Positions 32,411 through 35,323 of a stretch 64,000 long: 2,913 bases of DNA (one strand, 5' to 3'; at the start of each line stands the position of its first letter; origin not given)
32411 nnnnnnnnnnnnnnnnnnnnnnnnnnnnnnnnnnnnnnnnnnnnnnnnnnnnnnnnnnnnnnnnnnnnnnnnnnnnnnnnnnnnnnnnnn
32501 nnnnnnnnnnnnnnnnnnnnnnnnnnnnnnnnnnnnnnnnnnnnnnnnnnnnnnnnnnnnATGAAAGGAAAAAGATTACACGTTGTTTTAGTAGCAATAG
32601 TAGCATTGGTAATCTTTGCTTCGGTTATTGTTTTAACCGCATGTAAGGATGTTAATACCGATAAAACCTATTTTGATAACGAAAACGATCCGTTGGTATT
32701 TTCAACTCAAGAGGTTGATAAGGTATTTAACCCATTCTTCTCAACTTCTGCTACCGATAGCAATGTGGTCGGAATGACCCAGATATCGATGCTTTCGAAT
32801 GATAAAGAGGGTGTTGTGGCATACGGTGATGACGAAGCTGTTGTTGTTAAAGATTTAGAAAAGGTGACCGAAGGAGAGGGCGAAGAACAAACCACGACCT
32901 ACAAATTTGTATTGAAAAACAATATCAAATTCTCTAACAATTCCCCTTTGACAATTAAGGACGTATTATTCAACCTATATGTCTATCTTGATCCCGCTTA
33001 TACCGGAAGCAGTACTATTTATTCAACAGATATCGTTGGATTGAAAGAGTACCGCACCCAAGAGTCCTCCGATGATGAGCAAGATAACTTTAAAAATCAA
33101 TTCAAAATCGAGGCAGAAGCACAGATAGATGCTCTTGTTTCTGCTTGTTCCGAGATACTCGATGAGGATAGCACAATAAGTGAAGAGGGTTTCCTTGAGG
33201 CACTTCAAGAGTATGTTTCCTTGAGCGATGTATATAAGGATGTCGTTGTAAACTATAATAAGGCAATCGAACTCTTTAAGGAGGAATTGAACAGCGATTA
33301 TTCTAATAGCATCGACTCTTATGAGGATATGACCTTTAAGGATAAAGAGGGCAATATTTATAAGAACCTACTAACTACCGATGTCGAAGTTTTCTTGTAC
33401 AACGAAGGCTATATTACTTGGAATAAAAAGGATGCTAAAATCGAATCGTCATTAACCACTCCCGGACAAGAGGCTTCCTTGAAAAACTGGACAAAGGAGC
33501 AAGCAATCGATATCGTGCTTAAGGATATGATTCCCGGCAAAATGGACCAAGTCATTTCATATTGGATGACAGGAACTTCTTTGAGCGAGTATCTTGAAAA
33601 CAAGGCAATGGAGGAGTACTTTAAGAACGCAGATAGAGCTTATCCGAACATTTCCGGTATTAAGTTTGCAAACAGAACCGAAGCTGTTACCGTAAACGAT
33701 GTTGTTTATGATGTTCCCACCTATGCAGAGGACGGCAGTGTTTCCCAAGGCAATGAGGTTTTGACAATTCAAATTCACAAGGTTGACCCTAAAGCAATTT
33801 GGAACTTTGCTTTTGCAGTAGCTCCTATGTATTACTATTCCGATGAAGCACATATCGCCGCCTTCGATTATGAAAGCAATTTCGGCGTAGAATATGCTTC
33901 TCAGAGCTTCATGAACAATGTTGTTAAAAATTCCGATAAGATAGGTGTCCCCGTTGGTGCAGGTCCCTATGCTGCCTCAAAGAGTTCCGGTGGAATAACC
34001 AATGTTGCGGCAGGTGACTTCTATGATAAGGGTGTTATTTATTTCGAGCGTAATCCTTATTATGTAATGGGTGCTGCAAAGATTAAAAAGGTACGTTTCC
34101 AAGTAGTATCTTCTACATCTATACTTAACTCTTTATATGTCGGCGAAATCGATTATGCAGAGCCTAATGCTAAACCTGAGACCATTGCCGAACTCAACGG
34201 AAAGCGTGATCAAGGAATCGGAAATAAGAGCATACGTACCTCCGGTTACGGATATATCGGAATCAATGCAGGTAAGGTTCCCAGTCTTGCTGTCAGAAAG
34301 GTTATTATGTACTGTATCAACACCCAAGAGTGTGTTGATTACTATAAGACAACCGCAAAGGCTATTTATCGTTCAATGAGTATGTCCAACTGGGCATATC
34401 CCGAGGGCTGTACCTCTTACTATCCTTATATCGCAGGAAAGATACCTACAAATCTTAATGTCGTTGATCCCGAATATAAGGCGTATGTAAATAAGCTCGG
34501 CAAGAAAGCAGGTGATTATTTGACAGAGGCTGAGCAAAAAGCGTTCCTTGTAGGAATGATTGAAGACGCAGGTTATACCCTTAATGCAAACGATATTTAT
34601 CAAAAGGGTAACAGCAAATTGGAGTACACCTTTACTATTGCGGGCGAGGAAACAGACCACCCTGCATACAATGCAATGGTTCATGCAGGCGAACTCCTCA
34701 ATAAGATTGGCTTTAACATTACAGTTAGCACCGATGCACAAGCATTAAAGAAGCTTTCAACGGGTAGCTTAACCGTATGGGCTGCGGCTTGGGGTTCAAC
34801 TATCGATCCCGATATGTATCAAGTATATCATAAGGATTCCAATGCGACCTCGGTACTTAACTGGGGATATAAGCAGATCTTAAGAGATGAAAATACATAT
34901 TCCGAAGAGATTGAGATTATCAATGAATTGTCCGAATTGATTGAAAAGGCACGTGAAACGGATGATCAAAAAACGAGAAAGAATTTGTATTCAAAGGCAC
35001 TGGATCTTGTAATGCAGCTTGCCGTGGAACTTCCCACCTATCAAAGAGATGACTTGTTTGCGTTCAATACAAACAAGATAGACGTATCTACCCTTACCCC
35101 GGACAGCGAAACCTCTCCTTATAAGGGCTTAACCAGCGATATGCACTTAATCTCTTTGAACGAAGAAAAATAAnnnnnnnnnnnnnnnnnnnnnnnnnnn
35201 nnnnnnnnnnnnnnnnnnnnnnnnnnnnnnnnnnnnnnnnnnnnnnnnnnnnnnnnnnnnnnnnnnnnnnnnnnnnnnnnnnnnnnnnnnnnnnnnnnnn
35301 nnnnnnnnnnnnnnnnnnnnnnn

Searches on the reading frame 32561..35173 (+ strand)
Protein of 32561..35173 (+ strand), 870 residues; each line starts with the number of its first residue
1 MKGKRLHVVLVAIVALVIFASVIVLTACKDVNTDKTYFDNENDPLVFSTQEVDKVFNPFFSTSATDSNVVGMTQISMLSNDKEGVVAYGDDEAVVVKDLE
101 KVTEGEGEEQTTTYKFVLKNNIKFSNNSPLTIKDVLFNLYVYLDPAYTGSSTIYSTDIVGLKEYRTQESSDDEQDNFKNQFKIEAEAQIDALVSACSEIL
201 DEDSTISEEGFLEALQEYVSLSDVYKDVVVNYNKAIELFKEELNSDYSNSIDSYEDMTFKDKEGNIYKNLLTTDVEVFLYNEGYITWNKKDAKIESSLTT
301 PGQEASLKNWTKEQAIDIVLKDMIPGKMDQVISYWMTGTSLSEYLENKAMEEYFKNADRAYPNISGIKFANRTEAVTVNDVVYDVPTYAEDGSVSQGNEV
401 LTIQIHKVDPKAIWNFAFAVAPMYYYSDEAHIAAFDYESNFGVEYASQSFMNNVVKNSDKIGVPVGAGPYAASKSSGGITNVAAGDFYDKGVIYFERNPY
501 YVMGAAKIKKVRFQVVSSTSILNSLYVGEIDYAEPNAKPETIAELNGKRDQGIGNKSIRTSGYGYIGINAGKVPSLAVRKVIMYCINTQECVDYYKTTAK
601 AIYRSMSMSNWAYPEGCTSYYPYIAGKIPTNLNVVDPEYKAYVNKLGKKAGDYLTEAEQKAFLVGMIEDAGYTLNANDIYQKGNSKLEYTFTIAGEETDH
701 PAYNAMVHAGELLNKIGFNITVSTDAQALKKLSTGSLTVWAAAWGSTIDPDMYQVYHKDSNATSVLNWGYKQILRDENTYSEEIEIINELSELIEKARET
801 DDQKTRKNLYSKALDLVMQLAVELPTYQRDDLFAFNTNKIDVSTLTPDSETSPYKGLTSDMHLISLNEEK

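Call 90: search_protein_families(library=pfam, proteins=[window:32561-35173:+], max_evalue=0.00001)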
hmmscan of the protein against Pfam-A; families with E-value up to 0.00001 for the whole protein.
window:32561-35173:+ (870 aa): 1 family
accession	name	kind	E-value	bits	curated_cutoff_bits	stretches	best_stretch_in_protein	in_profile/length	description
PF00496.27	SBP_bac_5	-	3e-28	99.4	32.4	2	366-758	26-360/368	Bacterial extracellular solute-binding proteins, family 5 Middle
